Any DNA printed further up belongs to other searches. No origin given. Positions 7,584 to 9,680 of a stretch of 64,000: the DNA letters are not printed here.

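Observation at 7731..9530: Chimeric initiating transferase: polytopic WecA/MraY-type PNPT fused to the non-catalytic N-terminal half of a WbaP-type PGT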

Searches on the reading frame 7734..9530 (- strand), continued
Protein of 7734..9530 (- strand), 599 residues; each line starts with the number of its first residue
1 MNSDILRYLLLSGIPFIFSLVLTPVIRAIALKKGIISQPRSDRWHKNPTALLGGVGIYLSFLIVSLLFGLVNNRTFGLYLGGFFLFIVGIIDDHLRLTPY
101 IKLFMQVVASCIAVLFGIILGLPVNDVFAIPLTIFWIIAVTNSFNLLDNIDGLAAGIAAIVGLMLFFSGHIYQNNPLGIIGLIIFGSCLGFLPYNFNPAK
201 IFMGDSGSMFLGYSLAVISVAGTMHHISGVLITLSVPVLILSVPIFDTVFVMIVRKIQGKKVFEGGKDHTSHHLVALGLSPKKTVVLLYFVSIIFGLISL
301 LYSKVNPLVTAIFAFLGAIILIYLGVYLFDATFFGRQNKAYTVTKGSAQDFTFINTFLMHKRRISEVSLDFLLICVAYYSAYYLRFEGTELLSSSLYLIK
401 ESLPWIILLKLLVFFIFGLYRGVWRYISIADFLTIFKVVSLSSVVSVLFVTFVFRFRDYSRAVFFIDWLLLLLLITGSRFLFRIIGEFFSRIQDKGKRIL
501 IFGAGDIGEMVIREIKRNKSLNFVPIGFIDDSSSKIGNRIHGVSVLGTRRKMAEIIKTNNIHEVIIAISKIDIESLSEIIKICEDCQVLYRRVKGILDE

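Call 22: find_related_loci(query=A1, collection=genome_contigs, flank=8000)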
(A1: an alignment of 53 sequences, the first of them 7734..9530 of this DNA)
Query A1 (599 aa) in genome_contigs; peptide patterns used: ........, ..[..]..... (x = any residue, [..] = any of these).
600 stretches matched a pattern (row limit reached: there are more); 594 encode a relative of the query (tblastn E <= 1e-3); the best 80 are kept; 80 distinct loci.
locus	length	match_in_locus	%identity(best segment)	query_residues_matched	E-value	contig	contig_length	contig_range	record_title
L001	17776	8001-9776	60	6-598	0e+0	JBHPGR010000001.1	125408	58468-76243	Candidatus Omnitrophota bacterium isolate SAG AM-311-N03 NODE_1_length_125408_cov_32.136327, whole genome shotgun sequen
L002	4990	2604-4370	43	13-598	3e-164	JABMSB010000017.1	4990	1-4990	MAG: Candidatus Omnitrophota bacterium isolate bin.291 k141_961815, whole genome shotgun sequence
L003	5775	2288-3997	35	19-578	6e-100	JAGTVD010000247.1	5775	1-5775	MAG: Desulfatitalea sp. isolate SH-MAG143 SH-MAG143_contig_000247, whole genome shotgun sequence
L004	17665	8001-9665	34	32-587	2e-92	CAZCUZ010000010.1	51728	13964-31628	MAG TPA_asm: uncultured Salinivenus sp. isolate binchicken_co207_35 genome assembly, contig: NODE_343_length_51728_cov_2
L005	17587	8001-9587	33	29-566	2e-69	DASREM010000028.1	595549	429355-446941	MAG TPA_asm: Terriglobales bacterium isolate SMAG_U10006 k141_1719649, whole genome shotgun sequence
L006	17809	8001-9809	31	16-594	7e-69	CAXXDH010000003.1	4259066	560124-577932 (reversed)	MAG: Desulfovibrionaceae bacterium isolate 908e55cc-3562-4718-80e3-675b26bf5ef5 genome assembly, contig: contig_3, whole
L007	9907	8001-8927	39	5-306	2e-64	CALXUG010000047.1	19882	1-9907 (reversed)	MAG: uncultured Clostridia bacterium isolate BRZ_EN__bin1 genome assembly, contig: BRZ_EN__NODE_2476_length_19882_cov_8.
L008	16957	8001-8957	40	1-311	1e-60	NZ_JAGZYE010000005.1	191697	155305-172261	MAG: Veillonella parvula isolate L2_013_015G1_dasL2_013_015G1_maxbin2.maxbin.003 L2_013_015G1_scaffold_16, whole genome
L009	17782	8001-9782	30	17-584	9e-65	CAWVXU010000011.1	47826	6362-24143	MAG TPA_asm: uncultured Fibrobacterales bacterium isolate ERR3589561_binner13_3 genome assembly, contig: ERZ7462832.455,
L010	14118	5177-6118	39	1-306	1e-59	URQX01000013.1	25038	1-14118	uncultured Veillonella sp. isolate UMGS1259 genome assembly, contig: NODE_666_length_25038_cov_14.8521, whole genome sho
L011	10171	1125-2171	33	6-345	2e-59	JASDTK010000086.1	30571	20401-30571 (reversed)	MAG: Oscillospiraceae bacterium isolate P24860_112_MAG_67 P24860_112_S10_metaspades_1604_length_30571_cov_3, whole genom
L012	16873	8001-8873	40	22-306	4e-59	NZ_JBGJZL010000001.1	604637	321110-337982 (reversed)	Pelosinus sp. sgz500959 Scaffold1, whole genome shotgun sequence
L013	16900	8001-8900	41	16-306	3e-58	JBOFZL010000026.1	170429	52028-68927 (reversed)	MAG: Filifactoraceae bacterium isolate WFFMC_MAG_475 k139_8132_flag=0_multi=8.9981_len=170429, whole genome shotgun sequ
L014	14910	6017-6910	38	16-301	1e-57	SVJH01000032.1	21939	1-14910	MAG: Oscillospiraceae bacterium isolate SIG430 NODE_10809_length_21939_cov_1.913259, whole genome shotgun sequence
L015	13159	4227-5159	39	2-301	1e-57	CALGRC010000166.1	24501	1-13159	MAG TPA_asm: uncultured Clostridia bacterium isolate SRR5024276_bin.21_CONCOCT_v1.1_MAG genome assembly, contig: ERZ5053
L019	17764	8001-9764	29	5-588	1e-56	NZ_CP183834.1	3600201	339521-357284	Ampullimonas aquatilis strain LMG 28208 chromosome, complete genome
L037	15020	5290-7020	29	17-599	2e-52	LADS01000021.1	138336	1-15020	MAG: Desulfobulbaceae bacterium BRH_c16a BRHa_1006570, whole genome shotgun sequence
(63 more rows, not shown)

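Call 26: predict_structure(alignment_id=A1)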
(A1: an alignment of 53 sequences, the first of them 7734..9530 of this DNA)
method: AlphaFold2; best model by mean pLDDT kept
length: 599 residues; sequences in the alignment: 53
mean_pLDDT: 67.5   pTM: 0.53
mean pLDDT of the five models: 67.5, 66.8, 60.0, 59.5, 58.0
residues with pLDDT >= 90: 67; 70-90: 212; 50-70: 192; < 50: 128
segments of 3 or more residues with pLDDT < 50: 243-247, 263-265, 267-279, 305-308, 327-369, 383-386, 394-425, 489-494, 597-599
pLDDT, mean of each block of 10 residues (from residue 1): 83 92 87 72 61 85 90 88 91 81 91 89 79 87 74 76 78 77 90 67 82 87 61 53 51 54 48 42 59 57 50 54 51 41 41 39 47 51 49 46 44 40 49 64 57 51 57 61 53 66 83 72 85 76 81 88 86 86 89 60
secondary structure, 60 per line:
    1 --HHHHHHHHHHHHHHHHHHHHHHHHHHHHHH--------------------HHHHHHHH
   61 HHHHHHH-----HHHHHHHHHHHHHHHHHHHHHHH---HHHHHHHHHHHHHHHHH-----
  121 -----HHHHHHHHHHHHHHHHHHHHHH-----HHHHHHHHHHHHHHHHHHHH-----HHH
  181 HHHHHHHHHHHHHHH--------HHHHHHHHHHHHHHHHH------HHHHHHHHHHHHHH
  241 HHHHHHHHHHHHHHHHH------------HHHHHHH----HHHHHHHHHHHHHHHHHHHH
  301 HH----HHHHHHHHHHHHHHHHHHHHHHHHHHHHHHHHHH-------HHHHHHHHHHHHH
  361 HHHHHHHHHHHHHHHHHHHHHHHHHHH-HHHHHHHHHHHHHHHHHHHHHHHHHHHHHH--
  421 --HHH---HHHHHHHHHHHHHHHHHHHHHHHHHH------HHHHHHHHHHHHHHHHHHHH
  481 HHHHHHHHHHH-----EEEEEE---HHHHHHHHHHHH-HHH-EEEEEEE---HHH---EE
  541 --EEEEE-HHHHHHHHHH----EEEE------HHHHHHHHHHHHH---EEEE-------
elements in order: H3-32 H53-67 H73-95 H99-115 H126-147 H153-172 H178-195 H204-220 H227-257 H270-276 H281-302 H307-340 H348-387 H389-418 H429-454 H461-491 E497-502 H506-517 E523-529 E543-547 H549-558 E563-566 H573-585 E589-592
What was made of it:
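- Tried and rejected: The first AF2 run, with 53 close homologues, gave pLDDT 67.5 and was unreliable for aa 240-490 (call 26).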

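Call 34: fold_search(model_id=the predicted structure, library=pdb)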
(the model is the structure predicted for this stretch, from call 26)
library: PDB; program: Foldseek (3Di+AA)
matches with E <= 10: 527; with E <= 0.001: 36
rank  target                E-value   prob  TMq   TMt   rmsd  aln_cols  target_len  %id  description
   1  9zno_A                3.2e-10  1.00  0.43  0.74   4.4       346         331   22  Cryo-EM structure of Hydrogenivirga sp. MraY in complex with APPB (released 2026-02-04)
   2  8cxr_C                9.6e-10  1.00  0.40  0.72   4.1       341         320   25  Crystal structure of MraY bound to a sphaerimicin analogue (released 2023-03-29)
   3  6oyz_B                1.2e-09  1.00  0.41  0.72   3.8       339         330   25  Crystal structure of MraY bound to capuramycin (released 2019-07-10)
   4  9b70_A                1.2e-09  1.00  0.42  0.71   4.4       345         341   24  Cryo-EM structure of MraY in complex with analogue 2 (released 2024-06-26)
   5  6oyh_A                2.5e-09  1.00  0.40  0.69   4.4       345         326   26  Crystal structure of MraY bound to carbacaprazamycin (released 2019-07-10)
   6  8cxr_A                3.0e-09  1.00  0.40  0.73   3.9       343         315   24  Crystal structure of MraY bound to a sphaerimicin analogue (released 2023-03-29)
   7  6oz6_A                3.3e-09  1.00  0.41  0.72   3.9       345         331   23  Crystal structure of MraY bound to 3'-hydroxymureidomycin A (released 2019-07-10)
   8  6oyh_B                3.5e-09  1.00  0.41  0.72   3.8       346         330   24  Crystal structure of MraY bound to carbacaprazamycin (released 2019-07-10)
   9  6oyh_D                3.5e-09  1.00  0.42  0.72   4.8       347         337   25  Crystal structure of MraY bound to carbacaprazamycin (released 2019-07-10)
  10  6oz6_C                4.0e-09  1.00  0.41  0.72   3.8       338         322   25  Crystal structure of MraY bound to 3'-hydroxymureidomycin A (released 2019-07-10)
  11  8cxr_D                5.4e-09  1.00  0.40  0.77   3.2       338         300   24  Crystal structure of MraY bound to a sphaerimicin analogue (released 2023-03-29)
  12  6oz6_B                6.7e-09  1.00  0.40  0.71   4.2       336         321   25  Crystal structure of MraY bound to 3'-hydroxymureidomycin A (released 2019-07-10)
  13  5ckr                  8.2e-09  1.00  0.42  0.74   4.3       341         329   25  Crystal Structure of MraY in complex with Muraymycin D2 (released 2016-03-02)
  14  6oyz_C                1.3e-08  1.00  0.40  0.76   3.4       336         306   25  Crystal structure of MraY bound to capuramycin (released 2019-07-10)
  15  6oyz_D                1.3e-08  1.00  0.40  0.76   3.6       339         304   24  Crystal structure of MraY bound to capuramycin (released 2019-07-10)
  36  3nkl_B                9.2e-04  1.00  0.16  0.72   1.7       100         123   25  Crystal Structure of UDP-D-Quinovosamine 4-Dehydrogenase from Vibrio fischeri (released 2010-08-18)
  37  3nkl_A                1.0e-03  1.00  0.16  0.73   1.7       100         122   25  Crystal Structure of UDP-D-Quinovosamine 4-Dehydrogenase from Vibrio fischeri (released 2010-08-18)
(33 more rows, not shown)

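Call 35: search_protein_families(library=pfam, proteins=[L019:9042-10988:+, L037:6280-8226:+, L004:7854-9755:+, L006:7956-9833:+], max_evalue=0.00001)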
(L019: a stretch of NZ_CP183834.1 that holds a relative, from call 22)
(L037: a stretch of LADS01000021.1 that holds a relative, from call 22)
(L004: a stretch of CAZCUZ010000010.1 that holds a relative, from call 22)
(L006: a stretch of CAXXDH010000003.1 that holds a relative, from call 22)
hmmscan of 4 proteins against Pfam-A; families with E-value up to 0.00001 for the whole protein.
L019:9042-10988:+ (649 aa): 8 families
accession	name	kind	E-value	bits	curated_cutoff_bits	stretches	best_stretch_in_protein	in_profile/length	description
PF02719.21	Polysacc_synt_2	-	2.2e-121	405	20.2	1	292-574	1-291/293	Polysaccharide biosynthesis protein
PF01370.27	Epimerase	-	7.5e-23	81.6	20.9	1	292-504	1-227/240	NAD dependent epimerase/dehydratase family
PF04321.23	RmlD_sub_bind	-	1e-18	67.9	27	1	291-464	2-159/287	RmlD substrate binding domain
PF16363.11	GDP_Man_Dehyd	-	3.4e-13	50.2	27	1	293-418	1-131/332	GDP-mannose 4,6 dehydratase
PF01073.25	3Beta_HSD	-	3.1e-09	36.7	22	1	293-424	1-124/280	3-beta hydroxysteroid dehydrogenase/isomerase family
PF13727.12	CoA_binding_3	-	2.4e-08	34.6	25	1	70-247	3-175/175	CoA-binding domain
PF00106.31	adh_short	-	3.1e-07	30.5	26.6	1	290-419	1-139/195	short chain dehydrogenase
PF07993.18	NAD_binding_4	-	3e-06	27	20.1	0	295-423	2-143/258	Male sterility protein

L037:6280-8226:+ (649 aa): 6 families
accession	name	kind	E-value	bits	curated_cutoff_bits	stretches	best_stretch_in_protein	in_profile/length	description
PF02719.21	Polysacc_synt_2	-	1.9e-120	401.9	20.2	1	287-569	1-291/293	Polysaccharide biosynthesis protein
PF01370.27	Epimerase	-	4.3e-26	92.2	20.9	1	287-506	1-238/240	NAD dependent epimerase/dehydratase family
PF16363.11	GDP_Man_Dehyd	-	6.7e-17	62.4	27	1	288-522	1-262/332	GDP-mannose 4,6 dehydratase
PF04321.23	RmlD_sub_bind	-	5.6e-15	55.6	27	1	286-412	2-103/287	RmlD substrate binding domain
PF01073.25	3Beta_HSD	-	1.2e-12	47.9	22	1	288-417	1-123/280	3-beta hydroxysteroid dehydrogenase/isomerase family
PF13727.12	CoA_binding_3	-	6.6e-10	39.7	25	1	67-242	4-175/175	CoA-binding domain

L004:7854-9755:+ (634 aa): 2 families
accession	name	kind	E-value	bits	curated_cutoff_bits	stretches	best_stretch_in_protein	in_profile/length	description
PF00953.26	Glycos_transf_4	-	1.6e-36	126.2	27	1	95-238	3-157/160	Glycosyl transferase family 4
PF13727.12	CoA_binding_3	-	7e-11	42.9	25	1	432-601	3-169/175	CoA-binding domain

L006:7956-9833:+ (626 aa): 1 family
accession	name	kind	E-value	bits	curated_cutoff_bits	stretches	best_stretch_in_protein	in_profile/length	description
PF00953.26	Glycos_transf_4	-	2.5e-30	106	27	1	94-239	3-157/160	Glycosyl transferase family 4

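Call 44: find_encoding_contigs(protein=P0053, flank=8000, max_places=2)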
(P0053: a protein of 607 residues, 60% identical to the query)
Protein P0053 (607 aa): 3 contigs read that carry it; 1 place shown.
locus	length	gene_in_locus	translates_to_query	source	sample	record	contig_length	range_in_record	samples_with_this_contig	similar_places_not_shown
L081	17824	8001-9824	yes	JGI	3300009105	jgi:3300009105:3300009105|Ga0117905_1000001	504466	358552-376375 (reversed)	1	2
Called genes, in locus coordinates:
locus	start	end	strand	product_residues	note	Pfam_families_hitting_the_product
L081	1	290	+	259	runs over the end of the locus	PF04794:YdjC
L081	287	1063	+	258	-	PF00551:Formyl_trans_N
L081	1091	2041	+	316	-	PF13641:Glyco_tranf_2_3 (weak), PF00535:Glycos_transf_2, PF10111:Glyco_tranf_2_2 (weak)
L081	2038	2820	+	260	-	PF01522:Polysacc_deac_1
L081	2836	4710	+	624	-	PF00534:Glycos_transf_1, PF13692:Glyco_trans_1_4, PF02698:DUF218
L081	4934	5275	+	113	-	PF14221:DUF4330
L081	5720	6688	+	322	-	PF01073:3Beta_HSD, PF01370:Epimerase, PF02719:Polysacc_synt_2, PF04321:RmlD_sub_bind, PF07993:NAD_binding_4, PF16363:GDP_Man_Dehyd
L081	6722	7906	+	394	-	PF13439:Glyco_transf_4, PF13579:Glyco_trans_4_4, PF20706:GT4-conflict (weak), PF00534:Glycos_transf_1, PF13692:Glyco_trans_1_4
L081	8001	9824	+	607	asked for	PF00953:Glycos_transf_4, PF13727:CoA_binding_3, PF17836:PglD_N (weak)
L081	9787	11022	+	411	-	PF04932:Wzy_C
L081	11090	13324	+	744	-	PF01564:Spermine_synth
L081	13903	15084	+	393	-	PF00162:PGK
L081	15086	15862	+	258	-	PF00121:TIM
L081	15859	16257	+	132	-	PF03840:SecG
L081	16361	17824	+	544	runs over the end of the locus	PF00496:SBP_bac_5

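Call 45: find_encoding_contigs(protein=P0102, flank=8000, max_places=2)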
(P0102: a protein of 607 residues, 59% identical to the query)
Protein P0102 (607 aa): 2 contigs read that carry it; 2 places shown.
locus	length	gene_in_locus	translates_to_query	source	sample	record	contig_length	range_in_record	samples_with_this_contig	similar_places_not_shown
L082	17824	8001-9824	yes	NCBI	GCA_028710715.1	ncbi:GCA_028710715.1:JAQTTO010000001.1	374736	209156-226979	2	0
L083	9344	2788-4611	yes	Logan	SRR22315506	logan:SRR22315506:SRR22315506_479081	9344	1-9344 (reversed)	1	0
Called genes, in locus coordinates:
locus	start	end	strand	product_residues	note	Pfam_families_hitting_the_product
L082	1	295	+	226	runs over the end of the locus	PF13489:Methyltransf_23 (weak), PF08241:Methyltransf_11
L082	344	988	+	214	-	PF01209:Ubie_methyltran (weak), PF13489:Methyltransf_23, PF13847:Methyltransf_31, PF08241:Methyltransf_11, PF08242:Methyltransf_12, PF13649:Methyltransf_25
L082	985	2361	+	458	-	PF13489:Methyltransf_23, PF13847:Methyltransf_31, PF08241:Methyltransf_11, PF08242:Methyltransf_12, PF13649:Methyltransf_25, PF00535:Glycos_transf_2, PF10111:Glyco_tranf_2_2, PF13641:Glyco_tranf_2_3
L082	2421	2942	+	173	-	PF00132:Hexapep, PF14602:Hexapep_2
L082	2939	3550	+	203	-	-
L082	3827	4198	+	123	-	-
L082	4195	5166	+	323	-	PF01073:3Beta_HSD, PF01370:Epimerase, PF02719:Polysacc_synt_2, PF04321:RmlD_sub_bind, PF05368:NmrA (faint), PF07993:NAD_binding_4, PF16363:GDP_Man_Dehyd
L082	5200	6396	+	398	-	PF13439:Glyco_transf_4, PF13477:Glyco_trans_4_2 (weak), PF13579:Glyco_trans_4_4, PF00534:Glycos_transf_1, PF13692:Glyco_trans_1_4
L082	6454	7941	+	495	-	PF02310:B12-binding, PF04055:Radical_SAM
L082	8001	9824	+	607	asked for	PF00953:Glycos_transf_4, PF13727:CoA_binding_3, PF17836:PglD_N (weak)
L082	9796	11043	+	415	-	PF04932:Wzy_C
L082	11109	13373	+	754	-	PF01564:Spermine_synth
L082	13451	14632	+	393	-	PF00162:PGK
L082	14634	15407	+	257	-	PF00121:TIM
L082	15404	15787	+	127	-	PF03840:SecG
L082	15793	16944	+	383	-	PF07690:MFS_1, PF03092:BT1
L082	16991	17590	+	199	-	PF01914:MarC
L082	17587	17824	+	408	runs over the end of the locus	PF00483:NTP_transferase, PF24894:Hexapep_GlmU, PF25084:LbH_EIF2B (weak), PF25247:LbH_GLGC (weak)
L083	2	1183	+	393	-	?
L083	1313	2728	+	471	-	PF02310:B12-binding, PF04055:Radical_SAM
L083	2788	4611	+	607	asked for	PF00953:Glycos_transf_4, PF13727:CoA_binding_3, PF17836:PglD_N (weak)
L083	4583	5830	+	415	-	PF04932:Wzy_C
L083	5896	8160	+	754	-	PF01564:Spermine_synth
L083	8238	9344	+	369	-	?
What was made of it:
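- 6449..7741 (-): Wzy_C-family membrane protein (ligase/polymerase type). Its start overlaps the fusion's 3' end by 11 nt. The same overlapping neighbour is present in L081, L082 and L083 (calls 44, 45).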

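Call 51: predict_structure(alignment_id=A4)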
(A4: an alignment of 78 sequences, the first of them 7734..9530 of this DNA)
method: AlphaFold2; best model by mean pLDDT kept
length: 599 residues; sequences in the alignment: 78
mean_pLDDT: 92.1   pTM: 0.89
mean pLDDT of the five models: 92.1, 91.0, 90.5, 89.2, 89.0
residues with pLDDT >= 90: 446; 70-90: 139; 50-70: 14; < 50: 0
segments of 3 or more residues with pLDDT < 50: none
pLDDT, mean of each block of 10 residues (from residue 1): 91 98 98 95 89 97 97 97 98 96 98 96 87 96 92 96 95 86 98 91 97 97 75 86 94 91 89 91 94 95 87 91 91 80 70 77 91 95 85 88 97 97 82 96 98 95 97 95 87 86 96 89 95 96 96 97 96 96 98 80
secondary structure, 60 per line:
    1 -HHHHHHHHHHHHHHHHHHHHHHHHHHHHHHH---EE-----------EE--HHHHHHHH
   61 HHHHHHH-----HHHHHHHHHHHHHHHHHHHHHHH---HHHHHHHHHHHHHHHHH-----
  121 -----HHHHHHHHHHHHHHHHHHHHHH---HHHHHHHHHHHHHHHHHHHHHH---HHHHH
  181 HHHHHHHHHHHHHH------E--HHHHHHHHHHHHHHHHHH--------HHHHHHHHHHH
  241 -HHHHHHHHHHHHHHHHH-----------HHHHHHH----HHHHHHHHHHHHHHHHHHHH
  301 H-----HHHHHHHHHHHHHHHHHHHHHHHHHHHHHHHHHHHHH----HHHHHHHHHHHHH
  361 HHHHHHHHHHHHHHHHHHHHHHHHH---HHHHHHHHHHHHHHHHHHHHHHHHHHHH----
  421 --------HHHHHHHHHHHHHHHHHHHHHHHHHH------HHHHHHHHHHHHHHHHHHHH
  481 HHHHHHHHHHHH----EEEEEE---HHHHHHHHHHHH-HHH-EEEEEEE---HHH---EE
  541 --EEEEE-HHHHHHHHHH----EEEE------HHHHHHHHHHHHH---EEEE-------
elements in order: H2-32 H53-67 H73-95 H99-115 H126-147 H151-172 H176-194 H204-221 H230-240 H242-258 H270-276 H281-301 H307-343 H348-385 H389-416 H429-454 H461-492 E497-502 H506-517 E523-529 E543-547 H549-558 E563-566 H573-585 E589-592
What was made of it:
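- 7731..9530 (-): Whole ORF: 599 aa plus stop, a PNPT fused to the 4TM-Rossmann module. AF2 model: pLDDT 92.1, pTM 0.89 (call 51).
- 8502..9530 (-): PNPT (WecA/WbpL/MraY-type) catalytic domain, aa 1-343, 11 TM helices. Helices from call 51.
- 8055..8441 (-): Four-TM-helix bundle of the appended module, aa 364-492. Helices H348-385, 389-416, 429-454 and 461-492 (call 51).
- On Large monotopic PGT (WbaP-type): The last strand is 589-592 and the chain ends at 599 (call 51), leaving no room for a hairpin.
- AF2 gives pLDDT 92.1 and pTM 0.89 (call 51). The protein ends 7 residues after the last beta-strand (call 51). The whole-chain model is confident, with pTM 0.89 (call 51).
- Tried and rejected: It was replaced by a 78-sequence run (call 51).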
